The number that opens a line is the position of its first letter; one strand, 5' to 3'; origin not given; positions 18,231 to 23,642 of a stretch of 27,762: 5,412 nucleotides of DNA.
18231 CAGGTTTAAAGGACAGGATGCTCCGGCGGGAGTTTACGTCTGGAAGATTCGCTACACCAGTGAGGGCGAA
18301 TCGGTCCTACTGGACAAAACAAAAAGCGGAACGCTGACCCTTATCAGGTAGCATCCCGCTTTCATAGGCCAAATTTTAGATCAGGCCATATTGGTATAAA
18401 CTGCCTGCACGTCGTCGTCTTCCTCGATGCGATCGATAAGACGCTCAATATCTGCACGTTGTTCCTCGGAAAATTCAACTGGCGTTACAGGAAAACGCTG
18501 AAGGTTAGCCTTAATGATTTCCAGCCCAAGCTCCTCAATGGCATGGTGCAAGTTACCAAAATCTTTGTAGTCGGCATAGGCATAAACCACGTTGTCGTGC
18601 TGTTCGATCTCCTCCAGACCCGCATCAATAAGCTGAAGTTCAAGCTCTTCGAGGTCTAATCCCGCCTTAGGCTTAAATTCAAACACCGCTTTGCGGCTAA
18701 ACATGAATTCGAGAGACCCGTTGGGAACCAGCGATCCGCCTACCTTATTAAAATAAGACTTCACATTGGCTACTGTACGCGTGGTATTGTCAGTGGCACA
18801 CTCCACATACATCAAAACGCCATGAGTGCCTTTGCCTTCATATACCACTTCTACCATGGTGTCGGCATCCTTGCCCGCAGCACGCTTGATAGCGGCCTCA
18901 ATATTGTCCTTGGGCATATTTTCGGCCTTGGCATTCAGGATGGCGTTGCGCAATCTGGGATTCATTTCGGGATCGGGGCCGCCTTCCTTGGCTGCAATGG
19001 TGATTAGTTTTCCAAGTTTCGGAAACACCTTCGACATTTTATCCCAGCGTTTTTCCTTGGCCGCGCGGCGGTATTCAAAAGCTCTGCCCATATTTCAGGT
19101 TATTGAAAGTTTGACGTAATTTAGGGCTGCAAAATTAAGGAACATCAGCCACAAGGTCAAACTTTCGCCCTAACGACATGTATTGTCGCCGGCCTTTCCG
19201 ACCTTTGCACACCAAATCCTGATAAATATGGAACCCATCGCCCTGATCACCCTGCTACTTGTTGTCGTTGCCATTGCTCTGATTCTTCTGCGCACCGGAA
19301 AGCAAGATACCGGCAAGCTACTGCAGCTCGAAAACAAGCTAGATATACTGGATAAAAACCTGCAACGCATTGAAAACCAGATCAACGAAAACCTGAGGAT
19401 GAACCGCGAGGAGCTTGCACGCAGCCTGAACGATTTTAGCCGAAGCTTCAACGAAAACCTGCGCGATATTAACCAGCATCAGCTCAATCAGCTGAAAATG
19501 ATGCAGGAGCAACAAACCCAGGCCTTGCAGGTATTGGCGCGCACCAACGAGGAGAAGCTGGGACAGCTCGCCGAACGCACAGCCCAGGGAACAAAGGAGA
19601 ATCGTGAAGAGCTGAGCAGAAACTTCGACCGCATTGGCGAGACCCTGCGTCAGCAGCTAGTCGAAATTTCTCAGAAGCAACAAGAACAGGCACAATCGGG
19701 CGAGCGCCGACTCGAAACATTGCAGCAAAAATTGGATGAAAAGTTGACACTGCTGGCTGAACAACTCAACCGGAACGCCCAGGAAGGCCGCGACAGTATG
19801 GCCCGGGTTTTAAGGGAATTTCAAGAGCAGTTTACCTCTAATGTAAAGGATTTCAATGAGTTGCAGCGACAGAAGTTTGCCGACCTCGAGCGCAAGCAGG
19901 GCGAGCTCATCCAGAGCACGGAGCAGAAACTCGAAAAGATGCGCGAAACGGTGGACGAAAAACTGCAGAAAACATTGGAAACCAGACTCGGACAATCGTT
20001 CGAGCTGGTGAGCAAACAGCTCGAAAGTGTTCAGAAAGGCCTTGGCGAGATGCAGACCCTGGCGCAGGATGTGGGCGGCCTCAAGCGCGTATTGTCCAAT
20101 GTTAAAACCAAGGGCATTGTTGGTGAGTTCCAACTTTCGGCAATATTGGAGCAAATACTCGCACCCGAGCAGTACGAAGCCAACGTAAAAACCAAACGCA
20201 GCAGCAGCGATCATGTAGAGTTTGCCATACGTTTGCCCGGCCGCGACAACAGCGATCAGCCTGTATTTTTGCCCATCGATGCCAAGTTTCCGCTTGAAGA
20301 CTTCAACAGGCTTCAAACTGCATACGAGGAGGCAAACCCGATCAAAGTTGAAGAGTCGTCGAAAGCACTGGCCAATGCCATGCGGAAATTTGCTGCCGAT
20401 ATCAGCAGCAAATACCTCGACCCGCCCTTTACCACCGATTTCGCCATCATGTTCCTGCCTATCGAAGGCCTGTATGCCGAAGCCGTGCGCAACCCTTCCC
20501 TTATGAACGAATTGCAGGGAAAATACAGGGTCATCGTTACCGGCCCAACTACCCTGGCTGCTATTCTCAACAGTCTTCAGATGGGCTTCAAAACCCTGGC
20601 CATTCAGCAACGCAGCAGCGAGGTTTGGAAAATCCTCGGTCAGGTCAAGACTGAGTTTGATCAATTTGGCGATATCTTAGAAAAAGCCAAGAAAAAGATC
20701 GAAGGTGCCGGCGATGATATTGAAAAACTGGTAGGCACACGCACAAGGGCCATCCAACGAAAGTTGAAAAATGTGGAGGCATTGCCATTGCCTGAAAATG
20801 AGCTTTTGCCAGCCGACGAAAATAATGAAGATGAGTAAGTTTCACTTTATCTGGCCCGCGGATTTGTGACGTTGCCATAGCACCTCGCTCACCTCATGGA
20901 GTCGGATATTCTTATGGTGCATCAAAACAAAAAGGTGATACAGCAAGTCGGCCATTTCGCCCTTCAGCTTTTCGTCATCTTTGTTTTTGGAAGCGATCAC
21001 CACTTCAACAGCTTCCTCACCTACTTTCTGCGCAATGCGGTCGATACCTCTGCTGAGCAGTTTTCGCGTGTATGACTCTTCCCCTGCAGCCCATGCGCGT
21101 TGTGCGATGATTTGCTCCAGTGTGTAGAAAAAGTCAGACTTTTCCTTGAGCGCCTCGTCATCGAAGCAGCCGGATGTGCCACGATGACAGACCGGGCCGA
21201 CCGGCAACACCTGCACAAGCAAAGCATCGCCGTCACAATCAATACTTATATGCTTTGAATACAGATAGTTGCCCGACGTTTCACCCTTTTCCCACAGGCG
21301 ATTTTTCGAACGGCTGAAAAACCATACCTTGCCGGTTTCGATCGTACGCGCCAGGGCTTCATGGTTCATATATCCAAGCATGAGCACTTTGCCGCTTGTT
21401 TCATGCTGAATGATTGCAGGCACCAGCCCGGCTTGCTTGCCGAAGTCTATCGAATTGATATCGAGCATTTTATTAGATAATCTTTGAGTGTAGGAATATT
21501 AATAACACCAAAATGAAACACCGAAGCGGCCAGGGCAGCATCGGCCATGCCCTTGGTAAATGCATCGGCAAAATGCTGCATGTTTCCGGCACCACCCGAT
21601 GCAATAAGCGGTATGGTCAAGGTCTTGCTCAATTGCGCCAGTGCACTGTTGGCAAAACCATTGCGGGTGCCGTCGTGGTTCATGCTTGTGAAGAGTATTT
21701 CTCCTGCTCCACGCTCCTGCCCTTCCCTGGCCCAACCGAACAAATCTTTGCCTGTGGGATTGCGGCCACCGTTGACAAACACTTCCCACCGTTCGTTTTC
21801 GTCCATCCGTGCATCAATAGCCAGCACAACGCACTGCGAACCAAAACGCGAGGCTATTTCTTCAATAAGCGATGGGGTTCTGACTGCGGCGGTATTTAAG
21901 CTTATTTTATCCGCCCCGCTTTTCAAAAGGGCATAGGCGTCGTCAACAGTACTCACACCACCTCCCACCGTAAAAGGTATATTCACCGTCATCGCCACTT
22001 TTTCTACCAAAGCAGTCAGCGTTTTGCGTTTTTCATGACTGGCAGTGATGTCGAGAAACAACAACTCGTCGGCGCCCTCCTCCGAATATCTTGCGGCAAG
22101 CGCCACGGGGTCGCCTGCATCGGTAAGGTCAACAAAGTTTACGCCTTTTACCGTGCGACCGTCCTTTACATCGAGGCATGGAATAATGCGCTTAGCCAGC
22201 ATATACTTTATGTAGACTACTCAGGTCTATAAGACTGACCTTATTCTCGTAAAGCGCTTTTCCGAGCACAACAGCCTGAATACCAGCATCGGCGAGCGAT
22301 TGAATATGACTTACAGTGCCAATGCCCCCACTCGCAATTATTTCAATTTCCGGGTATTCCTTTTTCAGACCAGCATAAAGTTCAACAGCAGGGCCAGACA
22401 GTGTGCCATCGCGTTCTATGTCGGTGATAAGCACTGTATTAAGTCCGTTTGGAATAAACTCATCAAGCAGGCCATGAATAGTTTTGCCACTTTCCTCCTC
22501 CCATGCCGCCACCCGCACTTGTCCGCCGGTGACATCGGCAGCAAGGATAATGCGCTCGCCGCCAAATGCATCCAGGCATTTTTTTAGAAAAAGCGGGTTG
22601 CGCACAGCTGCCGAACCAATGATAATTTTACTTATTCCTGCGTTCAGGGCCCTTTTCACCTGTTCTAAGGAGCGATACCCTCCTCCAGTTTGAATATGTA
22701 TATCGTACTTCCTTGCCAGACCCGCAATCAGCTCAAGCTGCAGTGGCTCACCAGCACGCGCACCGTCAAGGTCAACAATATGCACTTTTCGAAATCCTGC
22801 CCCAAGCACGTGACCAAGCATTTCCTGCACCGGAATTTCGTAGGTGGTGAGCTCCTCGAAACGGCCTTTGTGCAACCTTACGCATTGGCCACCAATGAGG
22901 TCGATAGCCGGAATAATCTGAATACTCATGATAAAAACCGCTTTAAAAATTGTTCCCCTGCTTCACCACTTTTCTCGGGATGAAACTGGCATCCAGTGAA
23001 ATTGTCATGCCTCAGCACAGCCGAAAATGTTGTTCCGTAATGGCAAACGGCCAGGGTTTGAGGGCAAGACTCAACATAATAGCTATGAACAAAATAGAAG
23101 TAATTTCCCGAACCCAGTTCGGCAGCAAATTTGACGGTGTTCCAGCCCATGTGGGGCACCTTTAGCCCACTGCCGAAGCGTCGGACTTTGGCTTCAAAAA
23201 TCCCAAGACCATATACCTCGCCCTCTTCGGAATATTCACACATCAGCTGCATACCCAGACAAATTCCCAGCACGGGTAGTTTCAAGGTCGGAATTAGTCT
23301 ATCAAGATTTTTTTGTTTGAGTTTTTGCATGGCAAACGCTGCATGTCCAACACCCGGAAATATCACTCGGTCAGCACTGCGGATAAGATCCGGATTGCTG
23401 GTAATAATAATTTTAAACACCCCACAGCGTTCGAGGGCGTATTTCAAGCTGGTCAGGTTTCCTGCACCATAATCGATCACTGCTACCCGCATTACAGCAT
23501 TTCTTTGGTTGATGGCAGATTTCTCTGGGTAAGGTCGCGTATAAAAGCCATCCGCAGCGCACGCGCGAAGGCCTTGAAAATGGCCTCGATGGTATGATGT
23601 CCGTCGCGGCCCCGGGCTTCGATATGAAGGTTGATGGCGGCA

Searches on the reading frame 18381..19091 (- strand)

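Call 22: search_protein_families(library=pfam, proteins=[window:18381-19091:-], max_evalue=0.001)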
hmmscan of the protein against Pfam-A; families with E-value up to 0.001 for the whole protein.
window:18381-19091:- (236 aa): 2 families
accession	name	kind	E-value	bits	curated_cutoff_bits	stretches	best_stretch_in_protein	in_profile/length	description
PF01709.26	Transcrip_reg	-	6.2e-49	166.2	27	1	80-235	2-160/160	TACO1/YebC second and third domain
PF20772.2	TACO1_YebC_N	-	6.4e-29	100.7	36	1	4-74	2-73/73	TACO1/YebC protein N-terminal domain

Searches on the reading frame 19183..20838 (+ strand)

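Call 22: search_protein_families(library=pfam, proteins=[window:19183-20838:+], max_evalue=0.001)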
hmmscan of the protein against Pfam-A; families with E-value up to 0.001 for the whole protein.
window:19183-20838:+ (551 aa): 2 families
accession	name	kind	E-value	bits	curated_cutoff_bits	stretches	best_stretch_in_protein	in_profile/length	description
PF02646.22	RmuC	-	5.7e-78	262.4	26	1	248-539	1-289/291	RmuC family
PF01442.23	Apolipoprotein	-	1.3e-08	35.2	90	1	56-208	31-187/190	Apolipoprotein A1/A4/E domain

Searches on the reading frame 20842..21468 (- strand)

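Call 22: search_protein_families(library=pfam, proteins=[window:20842-21468:-], max_evalue=0.001)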
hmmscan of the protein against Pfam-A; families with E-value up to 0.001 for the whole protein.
window:20842-21468:- (208 aa): 3 families
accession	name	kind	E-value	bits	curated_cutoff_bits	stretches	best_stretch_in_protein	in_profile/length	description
PF01502.23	PRA-CH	-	7.1e-33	112.7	27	1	30-102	1-73/74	Phosphoribosyl-AMP cyclohydrolase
PF01503.22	PRA-PH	-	1.2e-21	77.3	21.3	1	115-201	2-86/86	Phosphoribosyl-ATP pyrophosphohydrolase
PF03819.22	MazG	-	1.9e-05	25.3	22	1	144-194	5-59/74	MazG nucleotide pyrophosphohydrolase domain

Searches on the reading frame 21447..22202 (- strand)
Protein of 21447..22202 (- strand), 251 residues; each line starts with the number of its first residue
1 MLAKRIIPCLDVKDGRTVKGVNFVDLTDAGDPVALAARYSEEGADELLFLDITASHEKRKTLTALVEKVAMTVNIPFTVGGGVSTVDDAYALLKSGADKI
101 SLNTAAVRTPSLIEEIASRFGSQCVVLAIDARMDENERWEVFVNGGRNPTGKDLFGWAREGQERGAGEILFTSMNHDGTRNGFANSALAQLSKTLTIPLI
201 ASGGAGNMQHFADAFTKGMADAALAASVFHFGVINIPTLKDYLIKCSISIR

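Call 22: search_protein_families(library=pfam, proteins=[window:21447-22202:-], max_evalue=0.001)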
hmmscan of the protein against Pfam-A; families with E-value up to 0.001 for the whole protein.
window:21447-22202:- (251 aa): 5 families
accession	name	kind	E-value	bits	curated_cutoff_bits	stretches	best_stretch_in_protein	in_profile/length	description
PF00977.27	His_biosynth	-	3e-81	272.6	23.6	1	5-234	1-227/228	Histidine biosynthesis protein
PF03060.21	NMO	-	6.2e-06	26.3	28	0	58-107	178-226/331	Nitronate monooxygenase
PF02581.23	TMP-TENI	-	0.00012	21.9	27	0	36-103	108-177/180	Thiamine monophosphate synthase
PF05690.20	ThiG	-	0.00031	20.6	23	0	59-109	160-210/247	Thiazole biosynthesis protein ThiG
PF01180.27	DHO_dh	-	0.00038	20.2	27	0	62-117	226-284/291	Dihydroorotate dehydrogenase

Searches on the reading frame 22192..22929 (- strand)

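Call 22: search_protein_families(library=pfam, proteins=[window:22192-22929:-], max_evalue=0.001)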
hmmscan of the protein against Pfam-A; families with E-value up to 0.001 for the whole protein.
window:22192-22929:- (245 aa): 5 families
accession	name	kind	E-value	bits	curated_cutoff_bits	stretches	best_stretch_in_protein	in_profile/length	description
PF00977.27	His_biosynth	-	2.7e-65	220.5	23.6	1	4-231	1-227/228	Histidine biosynthesis protein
PF01207.24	Dus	-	1.8e-05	24.4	20.4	0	59-117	167-226/311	Dihydrouridine synthase (Dus)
PF01884.23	PcrB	-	3.3e-05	23.9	23.9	0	170-232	158-217/226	PcrB family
PF00478.31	IMPDH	-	3.3e-05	23.5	25.6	0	185-223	136-173/345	IMP dehydrogenase / GMP reductase domain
PF04131.20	NanE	-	0.00054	19.6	27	0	75-113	143-181/192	Putative N-acetylmannosamine-6-phosphate epimerase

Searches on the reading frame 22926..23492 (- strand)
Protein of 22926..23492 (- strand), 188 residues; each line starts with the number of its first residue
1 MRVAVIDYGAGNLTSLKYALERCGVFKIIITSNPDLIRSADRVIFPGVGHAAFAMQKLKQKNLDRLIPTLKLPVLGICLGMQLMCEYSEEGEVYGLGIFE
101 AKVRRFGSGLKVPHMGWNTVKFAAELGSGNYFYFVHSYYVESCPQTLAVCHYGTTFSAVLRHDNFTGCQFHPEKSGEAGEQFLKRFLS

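Call 22: search_protein_families(library=pfam, proteins=[window:22926-23492:-], max_evalue=0.001)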
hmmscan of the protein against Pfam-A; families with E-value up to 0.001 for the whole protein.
window:22926-23492:- (188 aa): 3 families
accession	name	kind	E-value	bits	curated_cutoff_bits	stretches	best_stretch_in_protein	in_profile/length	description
PF00117.34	GATase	-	9.4e-21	74.8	22.8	1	5-186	2-186/190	Glutamine amidotransferase class-I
PF01174.25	SNO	-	3.2e-07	30.8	27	1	14-186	9-182/188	SNO glutamine amidotransferase family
PF07685.20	GATase_3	-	1.7e-06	28.2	27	1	20-103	19-115/196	CobB/CobQ-like glutamine amidotransferase domain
